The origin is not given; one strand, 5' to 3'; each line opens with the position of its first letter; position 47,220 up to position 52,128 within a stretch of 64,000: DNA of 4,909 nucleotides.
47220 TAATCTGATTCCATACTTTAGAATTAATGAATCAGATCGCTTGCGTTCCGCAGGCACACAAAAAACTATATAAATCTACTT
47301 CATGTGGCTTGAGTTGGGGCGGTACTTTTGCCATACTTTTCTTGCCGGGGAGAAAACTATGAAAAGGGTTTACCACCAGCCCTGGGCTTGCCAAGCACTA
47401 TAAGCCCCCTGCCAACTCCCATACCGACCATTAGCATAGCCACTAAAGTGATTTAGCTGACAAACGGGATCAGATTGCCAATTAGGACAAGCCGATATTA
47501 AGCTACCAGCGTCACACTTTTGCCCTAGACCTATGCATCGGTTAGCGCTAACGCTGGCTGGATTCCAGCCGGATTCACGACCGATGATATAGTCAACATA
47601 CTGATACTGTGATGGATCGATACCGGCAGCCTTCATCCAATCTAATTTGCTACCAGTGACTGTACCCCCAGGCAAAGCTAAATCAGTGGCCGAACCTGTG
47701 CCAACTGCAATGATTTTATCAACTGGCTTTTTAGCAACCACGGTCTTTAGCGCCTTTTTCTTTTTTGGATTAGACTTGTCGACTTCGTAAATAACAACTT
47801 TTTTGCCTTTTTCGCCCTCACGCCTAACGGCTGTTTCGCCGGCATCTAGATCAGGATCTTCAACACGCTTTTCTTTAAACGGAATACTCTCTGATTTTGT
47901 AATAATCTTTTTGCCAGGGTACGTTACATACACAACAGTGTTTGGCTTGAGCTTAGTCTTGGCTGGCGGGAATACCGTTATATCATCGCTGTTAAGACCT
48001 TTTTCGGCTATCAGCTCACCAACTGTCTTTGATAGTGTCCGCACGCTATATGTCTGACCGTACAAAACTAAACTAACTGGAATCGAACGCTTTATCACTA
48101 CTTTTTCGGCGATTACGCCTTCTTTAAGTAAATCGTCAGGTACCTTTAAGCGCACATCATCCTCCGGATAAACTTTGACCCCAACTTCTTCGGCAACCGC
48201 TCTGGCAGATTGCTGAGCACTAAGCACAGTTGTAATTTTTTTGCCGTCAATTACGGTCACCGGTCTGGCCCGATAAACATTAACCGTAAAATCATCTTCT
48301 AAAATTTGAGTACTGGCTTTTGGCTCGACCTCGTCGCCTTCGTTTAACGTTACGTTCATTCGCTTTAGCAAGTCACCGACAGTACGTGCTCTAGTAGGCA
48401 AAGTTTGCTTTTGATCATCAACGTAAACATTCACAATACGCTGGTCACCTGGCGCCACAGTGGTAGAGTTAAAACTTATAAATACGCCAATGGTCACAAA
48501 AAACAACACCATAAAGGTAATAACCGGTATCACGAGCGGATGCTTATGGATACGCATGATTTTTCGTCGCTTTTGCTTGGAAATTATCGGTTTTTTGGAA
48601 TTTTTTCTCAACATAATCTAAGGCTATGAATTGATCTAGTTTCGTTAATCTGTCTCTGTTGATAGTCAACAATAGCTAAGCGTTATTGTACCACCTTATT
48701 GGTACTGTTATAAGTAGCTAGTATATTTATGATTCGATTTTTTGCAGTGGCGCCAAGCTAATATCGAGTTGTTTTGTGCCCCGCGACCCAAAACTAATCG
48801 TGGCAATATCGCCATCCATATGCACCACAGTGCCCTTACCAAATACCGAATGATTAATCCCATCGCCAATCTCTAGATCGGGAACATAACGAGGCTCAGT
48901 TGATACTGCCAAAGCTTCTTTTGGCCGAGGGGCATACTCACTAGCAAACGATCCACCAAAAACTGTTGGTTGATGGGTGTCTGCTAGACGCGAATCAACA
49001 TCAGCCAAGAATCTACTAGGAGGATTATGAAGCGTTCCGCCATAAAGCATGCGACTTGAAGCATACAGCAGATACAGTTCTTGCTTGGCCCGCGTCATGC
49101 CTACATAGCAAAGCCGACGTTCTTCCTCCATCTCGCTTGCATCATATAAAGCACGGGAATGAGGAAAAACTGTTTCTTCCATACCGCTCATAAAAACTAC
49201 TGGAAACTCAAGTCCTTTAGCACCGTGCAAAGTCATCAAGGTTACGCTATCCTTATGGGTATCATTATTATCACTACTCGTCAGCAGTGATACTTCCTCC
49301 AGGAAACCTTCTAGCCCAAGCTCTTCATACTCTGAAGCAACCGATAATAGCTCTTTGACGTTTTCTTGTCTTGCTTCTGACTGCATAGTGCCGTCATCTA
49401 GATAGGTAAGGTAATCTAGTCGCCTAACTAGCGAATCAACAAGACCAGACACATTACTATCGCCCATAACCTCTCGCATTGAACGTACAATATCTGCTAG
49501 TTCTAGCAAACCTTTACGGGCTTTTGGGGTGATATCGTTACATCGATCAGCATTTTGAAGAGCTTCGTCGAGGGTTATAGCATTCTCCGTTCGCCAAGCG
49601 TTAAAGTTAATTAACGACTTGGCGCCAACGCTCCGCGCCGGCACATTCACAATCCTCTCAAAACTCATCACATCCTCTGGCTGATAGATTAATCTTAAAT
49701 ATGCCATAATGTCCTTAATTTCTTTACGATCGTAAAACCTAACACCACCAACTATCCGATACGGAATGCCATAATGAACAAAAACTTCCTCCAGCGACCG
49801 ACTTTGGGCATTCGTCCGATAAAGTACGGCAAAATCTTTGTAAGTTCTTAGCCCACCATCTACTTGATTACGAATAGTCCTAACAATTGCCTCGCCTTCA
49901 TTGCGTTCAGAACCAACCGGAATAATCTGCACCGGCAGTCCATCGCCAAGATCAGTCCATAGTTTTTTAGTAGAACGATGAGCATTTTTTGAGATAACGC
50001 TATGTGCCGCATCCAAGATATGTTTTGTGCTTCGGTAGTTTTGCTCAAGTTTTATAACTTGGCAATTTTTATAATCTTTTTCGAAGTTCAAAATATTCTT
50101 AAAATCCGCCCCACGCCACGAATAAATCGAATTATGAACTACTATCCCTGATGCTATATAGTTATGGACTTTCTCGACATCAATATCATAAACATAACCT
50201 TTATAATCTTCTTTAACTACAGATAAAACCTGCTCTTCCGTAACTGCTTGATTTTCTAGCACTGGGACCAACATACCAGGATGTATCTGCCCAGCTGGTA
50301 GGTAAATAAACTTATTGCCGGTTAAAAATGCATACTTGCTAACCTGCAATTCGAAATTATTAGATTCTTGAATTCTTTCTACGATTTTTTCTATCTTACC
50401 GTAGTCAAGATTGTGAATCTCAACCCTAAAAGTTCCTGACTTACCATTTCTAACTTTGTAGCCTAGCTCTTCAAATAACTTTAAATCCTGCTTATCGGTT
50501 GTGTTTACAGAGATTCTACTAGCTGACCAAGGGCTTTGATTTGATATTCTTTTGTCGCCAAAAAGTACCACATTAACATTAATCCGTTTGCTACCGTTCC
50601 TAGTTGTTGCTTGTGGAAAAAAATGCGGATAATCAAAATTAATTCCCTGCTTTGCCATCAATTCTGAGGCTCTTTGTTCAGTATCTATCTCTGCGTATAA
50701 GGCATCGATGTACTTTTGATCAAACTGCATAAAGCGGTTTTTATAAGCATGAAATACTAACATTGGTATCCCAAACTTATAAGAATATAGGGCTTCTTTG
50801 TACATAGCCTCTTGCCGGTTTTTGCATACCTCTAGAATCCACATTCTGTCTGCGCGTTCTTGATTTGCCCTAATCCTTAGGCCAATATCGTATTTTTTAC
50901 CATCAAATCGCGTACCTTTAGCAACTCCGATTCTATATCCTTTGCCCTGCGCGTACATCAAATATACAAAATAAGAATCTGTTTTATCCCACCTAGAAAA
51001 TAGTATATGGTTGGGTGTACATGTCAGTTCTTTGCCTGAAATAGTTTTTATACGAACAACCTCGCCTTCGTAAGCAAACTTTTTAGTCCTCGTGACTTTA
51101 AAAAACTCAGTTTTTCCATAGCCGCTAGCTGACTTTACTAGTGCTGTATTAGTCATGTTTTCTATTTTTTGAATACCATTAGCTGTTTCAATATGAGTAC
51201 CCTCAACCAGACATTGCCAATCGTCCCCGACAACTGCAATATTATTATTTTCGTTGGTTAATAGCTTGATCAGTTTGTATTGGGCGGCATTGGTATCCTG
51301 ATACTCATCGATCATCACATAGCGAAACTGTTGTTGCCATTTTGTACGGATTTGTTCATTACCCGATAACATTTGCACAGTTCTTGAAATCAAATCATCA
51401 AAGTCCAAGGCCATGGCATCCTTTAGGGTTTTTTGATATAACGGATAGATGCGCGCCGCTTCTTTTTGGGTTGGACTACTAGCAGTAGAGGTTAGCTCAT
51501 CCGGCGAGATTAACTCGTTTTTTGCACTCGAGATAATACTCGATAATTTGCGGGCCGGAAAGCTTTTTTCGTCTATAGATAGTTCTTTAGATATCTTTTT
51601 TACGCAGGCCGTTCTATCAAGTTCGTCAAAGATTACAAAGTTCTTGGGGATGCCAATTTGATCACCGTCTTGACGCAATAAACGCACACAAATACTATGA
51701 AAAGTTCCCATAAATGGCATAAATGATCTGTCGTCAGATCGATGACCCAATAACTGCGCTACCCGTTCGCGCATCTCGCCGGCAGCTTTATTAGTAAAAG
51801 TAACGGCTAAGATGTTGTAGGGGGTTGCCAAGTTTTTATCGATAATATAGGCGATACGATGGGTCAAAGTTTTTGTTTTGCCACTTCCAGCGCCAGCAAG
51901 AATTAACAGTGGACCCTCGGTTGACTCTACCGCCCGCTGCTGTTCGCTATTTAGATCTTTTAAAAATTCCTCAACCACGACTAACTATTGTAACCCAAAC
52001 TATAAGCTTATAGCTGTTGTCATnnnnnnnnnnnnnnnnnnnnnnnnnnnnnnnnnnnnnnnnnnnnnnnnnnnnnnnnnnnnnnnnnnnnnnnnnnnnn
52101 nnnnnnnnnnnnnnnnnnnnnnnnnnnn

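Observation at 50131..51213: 361-aa intein inserted in helicase motif III of PcrA/UvrD, with a non-canonical central domain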

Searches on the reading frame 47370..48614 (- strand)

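Call 81: search_protein_families(library=ncbifam, proteins=[window:47370-48614:-], max_evalue=0.00001)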
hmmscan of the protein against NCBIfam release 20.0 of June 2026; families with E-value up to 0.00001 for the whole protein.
window:47370-48614:- (414 aa): 1 family
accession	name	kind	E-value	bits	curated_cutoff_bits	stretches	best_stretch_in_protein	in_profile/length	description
NF052397.1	AggPromo_Cterm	subfamily_domain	3.8e-17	62.5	40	1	336-414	1-80/80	aggregation-promoting factor C-terminal-like domain-containing protein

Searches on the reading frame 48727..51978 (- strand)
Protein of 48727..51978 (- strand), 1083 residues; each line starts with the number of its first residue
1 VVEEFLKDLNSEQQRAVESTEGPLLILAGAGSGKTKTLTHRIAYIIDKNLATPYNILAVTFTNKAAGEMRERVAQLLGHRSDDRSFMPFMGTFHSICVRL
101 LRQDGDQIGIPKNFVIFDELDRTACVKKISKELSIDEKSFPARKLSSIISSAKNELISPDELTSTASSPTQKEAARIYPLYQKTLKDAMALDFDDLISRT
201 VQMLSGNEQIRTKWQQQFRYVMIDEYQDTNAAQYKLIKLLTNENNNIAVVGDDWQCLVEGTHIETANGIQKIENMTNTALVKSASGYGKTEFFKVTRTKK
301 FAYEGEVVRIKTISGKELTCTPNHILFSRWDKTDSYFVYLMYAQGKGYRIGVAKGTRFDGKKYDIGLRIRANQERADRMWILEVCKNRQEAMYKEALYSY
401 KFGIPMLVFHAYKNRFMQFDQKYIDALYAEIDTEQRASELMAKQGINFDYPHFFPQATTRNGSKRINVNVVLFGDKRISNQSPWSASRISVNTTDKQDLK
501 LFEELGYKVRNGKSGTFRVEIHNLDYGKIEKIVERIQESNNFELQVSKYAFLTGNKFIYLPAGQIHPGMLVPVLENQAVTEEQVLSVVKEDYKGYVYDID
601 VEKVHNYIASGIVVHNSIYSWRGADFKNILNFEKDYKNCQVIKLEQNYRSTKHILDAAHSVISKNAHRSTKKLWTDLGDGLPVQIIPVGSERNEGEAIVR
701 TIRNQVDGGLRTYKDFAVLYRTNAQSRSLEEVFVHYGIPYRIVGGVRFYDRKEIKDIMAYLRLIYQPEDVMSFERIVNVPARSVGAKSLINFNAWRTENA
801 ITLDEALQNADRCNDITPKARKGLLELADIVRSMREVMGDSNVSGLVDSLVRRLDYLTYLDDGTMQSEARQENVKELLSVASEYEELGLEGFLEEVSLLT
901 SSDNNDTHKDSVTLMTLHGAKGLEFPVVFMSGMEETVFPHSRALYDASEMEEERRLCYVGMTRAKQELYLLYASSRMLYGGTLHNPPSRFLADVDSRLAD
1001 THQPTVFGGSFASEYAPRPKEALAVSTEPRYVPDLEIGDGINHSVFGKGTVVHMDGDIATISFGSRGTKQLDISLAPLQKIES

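Call 4: search_protein_families(library=ncbifam, proteins=[window:48727-51978:-], max_evalue=1)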
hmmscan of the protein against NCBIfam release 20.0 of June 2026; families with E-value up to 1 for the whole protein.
window:48727-51978:- (1083 aa): 21 families
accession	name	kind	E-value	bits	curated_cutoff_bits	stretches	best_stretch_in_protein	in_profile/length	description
TIGR01073.1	pcrA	equivalog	1.2e-245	817.3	911.2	2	615-1079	246-725/725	DNA helicase PcrA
NF008743.0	PRK11773.1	equivalog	1.2e-196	655.4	965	2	616-1080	251-719/720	DNA helicase II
TIGR01074.1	rep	equivalog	4.8e-187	623.2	951.45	2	616-994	244-633/668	DNA helicase Rep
TIGR01075.1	uvrD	equivalog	8.9e-184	612.7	1144.45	2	616-1078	246-714/715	DNA helicase II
NF008172.0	PRK10919.1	equivalog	2.2e-145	485.6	1168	2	616-994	245-633/673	DNA helicase Rep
TIGR02785.1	addA_Gpos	equivalog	4.2e-53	180.6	707.65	4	712-935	575-807/1234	helicase-exonuclease AddAB subunit AddA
NF008276.0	PRK11054.1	equivalog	1.1e-44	153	543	4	8-108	196-290/684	DNA helicase IV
TIGR02784.1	addA_alphas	equivalog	4.8e-37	127.9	860.75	4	754-935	625-800/1138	double-strand break repair helicase AddA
TIGR00609.1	recB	equivalog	8.6e-35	120.2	696.05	4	183-252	335-408/1175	exodeoxyribonuclease V subunit beta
NF010485.0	PRK13909.1-2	equivalog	4.7e-32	111.1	650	3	27-85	9-66/909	RecB-like helicase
NF010487.0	PRK13909.1-4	equivalog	9.2e-26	90.3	759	4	27-75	10-57/924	RecB-like helicase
NF010484.0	PRK13909.1-1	equivalog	1.9e-10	39.2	1074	2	26-77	10-60/945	RecB-like helicase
NF008128.0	PRK10876.1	equivalog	1.6e-09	36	1697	1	188-256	346-418/1181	exodeoxyribonuclease V subunit beta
TIGR01445.1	intein_Nterm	domain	1.8e-08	35.3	24.5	1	256-327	1-82/83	intein N-terminal splicing region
TIGR01443.1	intein_Cterm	domain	7.3e-08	32.4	15.6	1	595-617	1-24/24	intein C-terminal splicing region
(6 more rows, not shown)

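Call 5: search_protein_families(library=pfam, proteins=[window:48727-51978:-], max_evalue=10)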
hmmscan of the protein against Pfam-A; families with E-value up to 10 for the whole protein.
window:48727-51978:- (1083 aa): 15 families
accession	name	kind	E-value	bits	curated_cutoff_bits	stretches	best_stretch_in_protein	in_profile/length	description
PF00580.27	UvrD-helicase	-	2.4e-85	286.9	23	2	9-256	1-251/271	UvrD/REP helicase N-terminal domain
PF13361.12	UvrD_C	-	7.9e-73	246.3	25.6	1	642-974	1-349/350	UvrD-like helicase C-terminal domain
PF13245.12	AAA_19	-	2e-22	80.2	25.1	1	13-260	1-133/134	AAA domain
PF14890.11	Intein_splicing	-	2.6e-17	63.5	35.8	1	278-616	37-155/155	Intein splicing domain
PF13538.12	UvrD_C_2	-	1.5e-10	41.2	27.4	1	912-971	2-52/52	UvrD-like helicase C-terminal domain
PF13604.12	AAA_30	-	2.1e-07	31.3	27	2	9-73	2-66/191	AAA domain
PF01443.25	Viral_helicase1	-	9.2e-07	29.3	21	1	864-970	132-226/228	Viral superfamily 1 RNA helicase core domain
PF21196.3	PcrA_UvrD_tudor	-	1.5e-05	25.2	23.9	1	1037-1080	1-48/48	PcrA/UvrD tudor domain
PF13086.12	AAA_11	-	4.9e-05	23.7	27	1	9-225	2-221/257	AAA domain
PF13087.12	AAA_12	-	0.0036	17.3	27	1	895-971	121-191/195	AAA domain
PF13401.12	AAA_22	-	0.0046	17.7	27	1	19-123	3-96/130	AAA domain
PF04851.21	ResIII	-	0.044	14.1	22.5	1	9-80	4-80/164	Type III restriction enzyme, res subunit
PF23371.1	Vp24_capsid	-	0.1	12.6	27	1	189-247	45-104/192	Capsid protein Vp24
PF00483.29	NTP_transferase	-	0.12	12.4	21.2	1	170-256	23-113/245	Nucleotidyl transferase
PF02562.22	PhoH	-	0.23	11.4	27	1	193-275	96-174/205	PhoH-like protein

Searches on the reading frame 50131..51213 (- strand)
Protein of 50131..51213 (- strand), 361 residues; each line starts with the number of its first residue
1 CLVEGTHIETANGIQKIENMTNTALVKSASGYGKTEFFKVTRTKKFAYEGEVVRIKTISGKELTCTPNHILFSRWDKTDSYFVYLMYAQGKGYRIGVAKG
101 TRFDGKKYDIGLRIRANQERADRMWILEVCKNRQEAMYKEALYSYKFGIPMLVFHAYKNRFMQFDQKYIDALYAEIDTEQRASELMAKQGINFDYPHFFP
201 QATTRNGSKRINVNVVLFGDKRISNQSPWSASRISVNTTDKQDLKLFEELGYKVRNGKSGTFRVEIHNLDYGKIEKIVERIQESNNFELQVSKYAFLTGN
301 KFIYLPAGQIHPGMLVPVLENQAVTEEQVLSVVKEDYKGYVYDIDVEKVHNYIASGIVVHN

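Call 4: search_protein_families(library=ncbifam, proteins=[window:50131-51213:-], max_evalue=1)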
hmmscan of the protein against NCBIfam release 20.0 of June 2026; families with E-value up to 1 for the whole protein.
window:50131-51213:- (361 aa): 9 families
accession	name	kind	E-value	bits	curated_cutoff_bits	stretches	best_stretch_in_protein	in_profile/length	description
TIGR01445.1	intein_Nterm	domain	7.8e-09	36.4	24.5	1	1-72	1-82/83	intein N-terminal splicing region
NF011418.0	PRK14845.1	equivalog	6.7e-08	30.8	756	2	329-361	443-474/1049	translation initiation factor IF-2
TIGR01443.1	intein_Cterm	domain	2.5e-07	30.7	15.6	1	340-361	1-23/24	intein C-terminal splicing region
NF045703.1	rSAM_Tes_intein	exception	5.5e-07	27.8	1700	2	32-73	211-252/1040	tetraether lipid synthase Tes, intein-containing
NF011302.0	PRK14714.1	equivalog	0.025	12.1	1791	1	17-77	974-1033/1350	DNA-directed DNA polymerase II large subunit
NF038162.1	RtcB_rel_intein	exception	0.038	11.9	1150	1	327-361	542-578/961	intein-containing RtcB family protein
TIGR02635.1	RhaI_grampos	equivalog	0.047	12.6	531.35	1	63-112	53-102/378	L-rhamnose isomerase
NF005852.0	PRK07773.1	equivalog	0.095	10.9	780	1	334-361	799-826/886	replicative DNA helicase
NF011491.0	PRK14898.1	equivalog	0.27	9.2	783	1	26-76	126-176/860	DNA-directed RNA polymerase subunit A''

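Call 5: search_protein_families(library=pfam, proteins=[window:50131-51213:-], max_evalue=10)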
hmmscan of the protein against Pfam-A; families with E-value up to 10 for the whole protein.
window:50131-51213:- (361 aa): 3 families
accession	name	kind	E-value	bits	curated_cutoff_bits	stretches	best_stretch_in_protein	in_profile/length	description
PF14890.11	Intein_splicing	-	4.5e-18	66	35.8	1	30-361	37-155/155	Intein splicing domain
PF04576.20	Zein-binding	-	0.14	12.9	23.1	1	161-190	6-35/92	Zein-binding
PF13403.11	Hint_2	-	0.2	12.4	28.4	1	1-31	2-32/147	Hint domain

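Call 6: search_solved_structures(query=window:50131-51213:-, max_evalue=10, show_alignments=3)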
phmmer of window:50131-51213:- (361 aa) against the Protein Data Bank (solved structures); distinct sequences matched with E-value up to 10: 17.
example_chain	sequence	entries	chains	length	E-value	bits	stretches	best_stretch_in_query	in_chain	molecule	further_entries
4e2u_A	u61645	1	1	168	1.9e-07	33.7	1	272-361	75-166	Pho radA intein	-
2jmz_A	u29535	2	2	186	0.00019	23.9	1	303-355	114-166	Hypothetical protein MJ0781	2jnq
2lqm_A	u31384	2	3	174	0.00025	23.4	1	272-361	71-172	Pho radA intein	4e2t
7cfv_A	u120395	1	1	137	0.00072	21.9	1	305-361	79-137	Spl DnaX mini-intein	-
2cw7_A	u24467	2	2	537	0.0035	19.7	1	321-358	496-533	Endonuclease PI-PkoII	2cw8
6rpp_A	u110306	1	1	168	0.0037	19.6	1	304-360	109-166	Cell division control protein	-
6rpq_A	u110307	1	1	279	0.0082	18.4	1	335-361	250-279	Ubiquitin-like protein SMT3,1108aa long hypothetical cell division control protein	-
3ifj_A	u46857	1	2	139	0.022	17.1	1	304-361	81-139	Endonuclease PI-MtuI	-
2in0_A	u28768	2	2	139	0.069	15.4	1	304-361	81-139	Endonuclease PI-MtuI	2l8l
2in9_A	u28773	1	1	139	0.078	15.2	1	304-361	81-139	Endonuclease PI-MtuI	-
3igd_A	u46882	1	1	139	0.078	15.2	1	304-361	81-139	Endonuclease PI-MtuI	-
6qaz_A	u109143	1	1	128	0.34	13.1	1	6-71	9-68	cyanophage-like gp41-1 intein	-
2imz_A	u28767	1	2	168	0.34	13.1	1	326-361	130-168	Endonuclease PI-MtuI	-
5k08_A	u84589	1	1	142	0.34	13.1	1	304-360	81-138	RecA mini intein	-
5i0a_A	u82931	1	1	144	0.35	13.1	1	304-360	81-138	Intein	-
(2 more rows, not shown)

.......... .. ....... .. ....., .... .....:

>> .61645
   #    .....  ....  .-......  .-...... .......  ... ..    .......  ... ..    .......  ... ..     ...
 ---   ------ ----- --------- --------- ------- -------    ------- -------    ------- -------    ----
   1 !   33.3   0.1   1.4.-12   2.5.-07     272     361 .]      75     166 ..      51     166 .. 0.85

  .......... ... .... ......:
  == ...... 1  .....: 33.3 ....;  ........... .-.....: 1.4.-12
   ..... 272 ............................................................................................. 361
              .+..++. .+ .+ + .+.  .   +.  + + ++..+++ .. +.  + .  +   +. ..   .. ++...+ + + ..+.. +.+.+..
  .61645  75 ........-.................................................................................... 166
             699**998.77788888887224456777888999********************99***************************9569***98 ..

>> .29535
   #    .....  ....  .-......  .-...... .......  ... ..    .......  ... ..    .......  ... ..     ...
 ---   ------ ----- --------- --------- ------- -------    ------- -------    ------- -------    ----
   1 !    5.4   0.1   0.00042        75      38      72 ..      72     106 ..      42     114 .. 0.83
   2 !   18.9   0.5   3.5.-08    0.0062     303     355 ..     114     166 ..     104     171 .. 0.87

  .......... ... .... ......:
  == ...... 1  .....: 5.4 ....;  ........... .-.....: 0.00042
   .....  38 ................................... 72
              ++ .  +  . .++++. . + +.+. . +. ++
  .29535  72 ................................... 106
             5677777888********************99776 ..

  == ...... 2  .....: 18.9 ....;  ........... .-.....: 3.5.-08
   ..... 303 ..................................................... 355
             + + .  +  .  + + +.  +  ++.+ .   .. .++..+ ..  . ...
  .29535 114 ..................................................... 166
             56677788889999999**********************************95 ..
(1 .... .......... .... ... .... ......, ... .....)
